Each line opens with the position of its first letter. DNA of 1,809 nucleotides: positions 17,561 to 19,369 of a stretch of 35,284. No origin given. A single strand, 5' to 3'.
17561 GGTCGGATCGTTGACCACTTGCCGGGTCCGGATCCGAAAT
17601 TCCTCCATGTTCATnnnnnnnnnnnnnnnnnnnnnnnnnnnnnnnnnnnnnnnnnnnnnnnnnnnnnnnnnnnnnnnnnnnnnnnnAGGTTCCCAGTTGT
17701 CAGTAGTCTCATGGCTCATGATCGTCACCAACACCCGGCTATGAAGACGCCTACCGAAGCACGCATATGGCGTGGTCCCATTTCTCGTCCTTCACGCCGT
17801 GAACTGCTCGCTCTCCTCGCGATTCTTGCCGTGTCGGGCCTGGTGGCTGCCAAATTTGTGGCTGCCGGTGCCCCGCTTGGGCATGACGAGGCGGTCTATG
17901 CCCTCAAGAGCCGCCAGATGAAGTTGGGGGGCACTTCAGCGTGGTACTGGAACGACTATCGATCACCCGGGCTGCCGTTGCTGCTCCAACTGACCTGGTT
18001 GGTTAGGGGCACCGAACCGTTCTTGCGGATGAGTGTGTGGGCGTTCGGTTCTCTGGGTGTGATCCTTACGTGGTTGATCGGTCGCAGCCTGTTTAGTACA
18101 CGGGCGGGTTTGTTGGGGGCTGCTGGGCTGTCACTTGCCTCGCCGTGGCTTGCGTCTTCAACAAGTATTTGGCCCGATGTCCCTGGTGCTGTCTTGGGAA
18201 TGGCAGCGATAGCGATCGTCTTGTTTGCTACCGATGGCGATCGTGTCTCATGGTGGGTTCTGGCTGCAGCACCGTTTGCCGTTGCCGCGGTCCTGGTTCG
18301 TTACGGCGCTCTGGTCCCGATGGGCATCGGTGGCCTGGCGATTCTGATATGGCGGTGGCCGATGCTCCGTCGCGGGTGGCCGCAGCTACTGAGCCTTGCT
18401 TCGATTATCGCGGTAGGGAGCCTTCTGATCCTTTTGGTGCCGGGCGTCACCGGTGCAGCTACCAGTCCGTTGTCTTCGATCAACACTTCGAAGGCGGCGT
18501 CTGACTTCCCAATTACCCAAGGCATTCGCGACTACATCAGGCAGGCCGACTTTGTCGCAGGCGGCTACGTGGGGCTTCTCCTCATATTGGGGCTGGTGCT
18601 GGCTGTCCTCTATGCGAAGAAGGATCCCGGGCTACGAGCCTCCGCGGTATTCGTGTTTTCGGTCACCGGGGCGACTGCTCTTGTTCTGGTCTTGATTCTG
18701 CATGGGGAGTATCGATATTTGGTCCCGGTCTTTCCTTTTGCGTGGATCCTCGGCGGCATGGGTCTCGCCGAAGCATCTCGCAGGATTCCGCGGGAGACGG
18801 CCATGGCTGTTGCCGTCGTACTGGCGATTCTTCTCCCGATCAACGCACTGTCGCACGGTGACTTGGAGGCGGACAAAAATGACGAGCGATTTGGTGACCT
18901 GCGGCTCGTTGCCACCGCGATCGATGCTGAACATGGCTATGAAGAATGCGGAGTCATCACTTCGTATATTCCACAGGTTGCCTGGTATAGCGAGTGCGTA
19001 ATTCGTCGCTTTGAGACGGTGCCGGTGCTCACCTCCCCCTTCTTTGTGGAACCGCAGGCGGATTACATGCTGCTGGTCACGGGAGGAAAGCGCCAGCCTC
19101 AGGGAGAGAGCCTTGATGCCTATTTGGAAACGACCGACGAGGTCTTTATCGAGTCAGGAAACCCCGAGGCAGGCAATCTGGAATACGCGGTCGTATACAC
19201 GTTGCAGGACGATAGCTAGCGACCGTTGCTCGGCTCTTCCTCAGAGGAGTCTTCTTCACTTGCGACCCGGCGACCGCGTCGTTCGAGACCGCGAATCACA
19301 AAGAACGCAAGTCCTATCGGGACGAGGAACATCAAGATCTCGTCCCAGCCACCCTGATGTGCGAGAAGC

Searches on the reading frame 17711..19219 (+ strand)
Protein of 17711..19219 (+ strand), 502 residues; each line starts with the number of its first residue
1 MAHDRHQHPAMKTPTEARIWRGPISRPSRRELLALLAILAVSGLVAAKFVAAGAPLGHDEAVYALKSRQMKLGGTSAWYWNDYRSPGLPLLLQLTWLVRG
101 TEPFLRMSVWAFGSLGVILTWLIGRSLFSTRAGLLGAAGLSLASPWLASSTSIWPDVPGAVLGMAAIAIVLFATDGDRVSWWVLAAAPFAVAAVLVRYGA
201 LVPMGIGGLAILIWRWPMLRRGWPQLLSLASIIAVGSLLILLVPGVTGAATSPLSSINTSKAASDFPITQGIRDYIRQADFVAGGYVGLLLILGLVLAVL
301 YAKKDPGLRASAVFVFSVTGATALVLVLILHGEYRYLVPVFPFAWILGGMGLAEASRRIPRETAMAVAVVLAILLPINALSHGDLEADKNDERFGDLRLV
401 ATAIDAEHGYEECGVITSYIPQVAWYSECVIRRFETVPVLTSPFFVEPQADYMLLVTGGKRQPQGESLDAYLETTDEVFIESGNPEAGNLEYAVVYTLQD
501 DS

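Call 81: search_protein_families(library=pfam, proteins=[window:17711-19219:+], max_evalue=0.00001)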
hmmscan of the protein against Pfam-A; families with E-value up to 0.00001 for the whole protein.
window:17711-19219:+ (502 aa): 1 family
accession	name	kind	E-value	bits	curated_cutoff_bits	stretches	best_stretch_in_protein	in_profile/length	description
PF13231.12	PMT_2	-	4e-10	40.6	26.1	1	89-236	7-155/160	Dolichyl-phosphate-mannose-protein mannosyltransferase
